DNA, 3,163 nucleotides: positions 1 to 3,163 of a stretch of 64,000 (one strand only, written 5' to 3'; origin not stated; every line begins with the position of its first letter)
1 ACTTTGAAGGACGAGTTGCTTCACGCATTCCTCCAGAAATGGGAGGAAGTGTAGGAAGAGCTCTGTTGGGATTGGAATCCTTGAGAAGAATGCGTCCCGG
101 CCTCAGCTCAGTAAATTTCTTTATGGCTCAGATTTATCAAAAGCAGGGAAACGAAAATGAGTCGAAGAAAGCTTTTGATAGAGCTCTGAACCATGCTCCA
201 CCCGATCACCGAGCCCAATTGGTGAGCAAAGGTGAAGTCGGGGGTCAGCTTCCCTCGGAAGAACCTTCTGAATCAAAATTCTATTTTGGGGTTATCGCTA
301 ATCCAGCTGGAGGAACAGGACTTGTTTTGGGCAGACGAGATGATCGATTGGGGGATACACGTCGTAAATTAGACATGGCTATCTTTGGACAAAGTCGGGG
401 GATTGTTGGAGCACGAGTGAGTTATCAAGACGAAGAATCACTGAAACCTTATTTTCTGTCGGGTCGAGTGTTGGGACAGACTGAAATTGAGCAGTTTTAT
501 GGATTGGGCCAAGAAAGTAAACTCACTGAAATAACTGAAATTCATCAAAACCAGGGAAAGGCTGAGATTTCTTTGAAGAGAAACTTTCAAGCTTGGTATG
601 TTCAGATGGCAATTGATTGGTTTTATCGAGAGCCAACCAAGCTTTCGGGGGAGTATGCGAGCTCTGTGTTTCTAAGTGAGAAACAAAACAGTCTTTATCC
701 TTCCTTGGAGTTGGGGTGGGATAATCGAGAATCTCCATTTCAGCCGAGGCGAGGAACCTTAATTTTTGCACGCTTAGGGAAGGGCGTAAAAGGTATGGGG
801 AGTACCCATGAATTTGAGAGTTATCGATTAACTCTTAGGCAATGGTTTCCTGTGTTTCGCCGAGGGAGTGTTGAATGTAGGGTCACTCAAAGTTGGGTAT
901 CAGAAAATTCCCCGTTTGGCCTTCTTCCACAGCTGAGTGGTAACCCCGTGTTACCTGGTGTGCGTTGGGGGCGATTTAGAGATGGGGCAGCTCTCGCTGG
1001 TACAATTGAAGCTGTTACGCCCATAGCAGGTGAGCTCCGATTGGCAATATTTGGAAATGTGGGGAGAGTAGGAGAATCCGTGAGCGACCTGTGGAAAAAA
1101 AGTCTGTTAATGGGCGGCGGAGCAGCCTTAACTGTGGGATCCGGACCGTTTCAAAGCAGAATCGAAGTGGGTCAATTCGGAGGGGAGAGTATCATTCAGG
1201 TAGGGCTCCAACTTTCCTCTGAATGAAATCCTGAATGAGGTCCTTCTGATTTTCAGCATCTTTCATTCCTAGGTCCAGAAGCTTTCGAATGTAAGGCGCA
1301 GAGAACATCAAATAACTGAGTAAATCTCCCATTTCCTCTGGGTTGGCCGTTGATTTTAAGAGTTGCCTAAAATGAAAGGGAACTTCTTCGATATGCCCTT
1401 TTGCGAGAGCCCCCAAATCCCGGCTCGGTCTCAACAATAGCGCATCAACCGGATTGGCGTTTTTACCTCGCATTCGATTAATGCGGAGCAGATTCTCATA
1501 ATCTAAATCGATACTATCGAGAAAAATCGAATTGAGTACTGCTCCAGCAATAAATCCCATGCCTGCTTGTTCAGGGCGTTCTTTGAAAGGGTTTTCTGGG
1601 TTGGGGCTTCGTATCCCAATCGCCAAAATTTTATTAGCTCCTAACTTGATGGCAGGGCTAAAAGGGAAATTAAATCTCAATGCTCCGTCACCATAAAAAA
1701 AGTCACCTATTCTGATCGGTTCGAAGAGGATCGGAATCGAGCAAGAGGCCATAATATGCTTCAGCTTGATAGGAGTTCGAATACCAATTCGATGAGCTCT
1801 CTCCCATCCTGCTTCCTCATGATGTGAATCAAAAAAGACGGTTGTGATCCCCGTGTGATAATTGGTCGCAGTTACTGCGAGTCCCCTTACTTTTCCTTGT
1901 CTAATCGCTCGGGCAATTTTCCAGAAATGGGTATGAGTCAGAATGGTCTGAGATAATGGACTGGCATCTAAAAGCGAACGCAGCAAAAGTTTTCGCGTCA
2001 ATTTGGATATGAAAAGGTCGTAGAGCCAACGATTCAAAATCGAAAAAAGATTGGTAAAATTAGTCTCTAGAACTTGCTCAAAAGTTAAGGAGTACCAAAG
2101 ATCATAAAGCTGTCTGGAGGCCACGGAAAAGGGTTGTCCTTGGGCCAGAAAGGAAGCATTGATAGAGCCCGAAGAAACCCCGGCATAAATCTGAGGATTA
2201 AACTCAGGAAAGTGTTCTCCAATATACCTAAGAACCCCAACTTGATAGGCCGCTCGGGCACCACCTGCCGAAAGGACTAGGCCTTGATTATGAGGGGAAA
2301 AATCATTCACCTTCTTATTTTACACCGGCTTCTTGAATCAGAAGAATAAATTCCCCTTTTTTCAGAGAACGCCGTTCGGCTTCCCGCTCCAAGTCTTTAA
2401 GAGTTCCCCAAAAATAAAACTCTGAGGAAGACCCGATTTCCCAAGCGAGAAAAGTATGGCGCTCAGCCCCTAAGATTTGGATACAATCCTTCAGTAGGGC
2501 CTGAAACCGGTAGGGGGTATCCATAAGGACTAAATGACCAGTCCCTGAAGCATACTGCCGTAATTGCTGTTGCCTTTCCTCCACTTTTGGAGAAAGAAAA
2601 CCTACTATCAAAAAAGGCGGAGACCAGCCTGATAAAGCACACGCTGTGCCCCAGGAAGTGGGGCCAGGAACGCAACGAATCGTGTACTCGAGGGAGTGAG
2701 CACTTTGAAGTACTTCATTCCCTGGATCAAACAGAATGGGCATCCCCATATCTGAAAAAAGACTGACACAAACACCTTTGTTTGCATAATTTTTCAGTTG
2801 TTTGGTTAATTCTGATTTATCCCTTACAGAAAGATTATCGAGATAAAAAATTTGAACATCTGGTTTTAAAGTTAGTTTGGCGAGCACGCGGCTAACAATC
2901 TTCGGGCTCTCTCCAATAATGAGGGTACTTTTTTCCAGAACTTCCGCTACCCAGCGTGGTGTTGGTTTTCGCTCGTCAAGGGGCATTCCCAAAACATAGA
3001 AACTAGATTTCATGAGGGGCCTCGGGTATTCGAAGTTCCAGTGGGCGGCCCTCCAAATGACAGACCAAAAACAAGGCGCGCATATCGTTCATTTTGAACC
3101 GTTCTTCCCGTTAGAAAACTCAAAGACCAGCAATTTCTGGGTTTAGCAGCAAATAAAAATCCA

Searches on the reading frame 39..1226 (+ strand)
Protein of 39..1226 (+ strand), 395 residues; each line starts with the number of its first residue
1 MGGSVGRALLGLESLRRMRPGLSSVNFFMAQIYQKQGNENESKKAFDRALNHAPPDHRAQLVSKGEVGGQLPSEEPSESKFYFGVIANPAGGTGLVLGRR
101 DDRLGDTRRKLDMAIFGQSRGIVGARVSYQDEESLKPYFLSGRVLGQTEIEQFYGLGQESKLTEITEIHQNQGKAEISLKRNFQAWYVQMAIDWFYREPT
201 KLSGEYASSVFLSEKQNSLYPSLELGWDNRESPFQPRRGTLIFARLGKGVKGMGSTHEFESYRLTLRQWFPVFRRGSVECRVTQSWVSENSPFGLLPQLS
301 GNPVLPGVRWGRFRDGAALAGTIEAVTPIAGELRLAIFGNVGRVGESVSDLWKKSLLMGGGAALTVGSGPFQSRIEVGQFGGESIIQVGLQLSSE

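Call 47: search_protein_families(library=pfam, proteins=[window:39-1226:+], max_evalue=0.001)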
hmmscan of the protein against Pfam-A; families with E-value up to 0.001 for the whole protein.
window:39-1226:+ (395 aa): 2 families
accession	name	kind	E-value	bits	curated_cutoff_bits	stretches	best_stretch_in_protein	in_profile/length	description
PF01103.29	Omp85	-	5.6e-05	23.2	24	1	136-368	28-293/325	Omp85 superfamily domain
PF07719.23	TPR_2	-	0.00054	20.3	27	0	27-55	5-33/34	Tetratricopeptide repeat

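Call 56: find_encoding_contigs(protein=window:39-1226:+, flank=10000, max_places=2)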
Protein window:39-1226:+ (395 aa): no gene with exactly this product is on record in the collection.

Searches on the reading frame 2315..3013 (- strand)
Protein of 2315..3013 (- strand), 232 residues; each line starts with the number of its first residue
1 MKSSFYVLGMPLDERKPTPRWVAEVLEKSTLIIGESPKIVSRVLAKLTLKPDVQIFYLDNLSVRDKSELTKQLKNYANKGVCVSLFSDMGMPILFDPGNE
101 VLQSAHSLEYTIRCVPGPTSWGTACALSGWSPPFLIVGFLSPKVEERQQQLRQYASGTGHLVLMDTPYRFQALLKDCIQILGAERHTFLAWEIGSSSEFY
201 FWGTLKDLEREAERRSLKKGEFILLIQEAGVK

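Call 47: search_protein_families(library=pfam, proteins=[window:2315-3013:-], max_evalue=0.001)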
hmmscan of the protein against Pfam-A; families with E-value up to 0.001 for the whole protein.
window:2315-3013:- (232 aa): 1 family
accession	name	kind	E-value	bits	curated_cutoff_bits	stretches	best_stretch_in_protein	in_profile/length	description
PF00590.25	TP_methylase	-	1.5e-15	58.2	27.8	1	5-208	2-211/212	Tetrapyrrole (Corrin/Porphyrin) Methylases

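Call 58: find_encoding_contigs(protein=window:2315-3013:-, flank=10000, max_places=2)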
Protein window:2315-3013:- (232 aa): 2 contigs read that carry it; 2 places shown.
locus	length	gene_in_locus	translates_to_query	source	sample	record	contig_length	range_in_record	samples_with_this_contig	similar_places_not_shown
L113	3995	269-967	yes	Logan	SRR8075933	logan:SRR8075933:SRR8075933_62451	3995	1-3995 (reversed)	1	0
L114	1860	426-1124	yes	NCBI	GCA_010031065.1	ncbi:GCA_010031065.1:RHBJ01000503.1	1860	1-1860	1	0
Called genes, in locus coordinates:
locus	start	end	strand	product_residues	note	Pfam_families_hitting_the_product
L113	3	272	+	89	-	?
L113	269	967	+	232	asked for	PF00590:TP_methylase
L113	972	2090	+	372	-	PF01734:Patatin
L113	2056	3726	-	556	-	-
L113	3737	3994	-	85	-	?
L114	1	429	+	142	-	?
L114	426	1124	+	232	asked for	PF00590:TP_methylase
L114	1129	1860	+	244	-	PF01734:Patatin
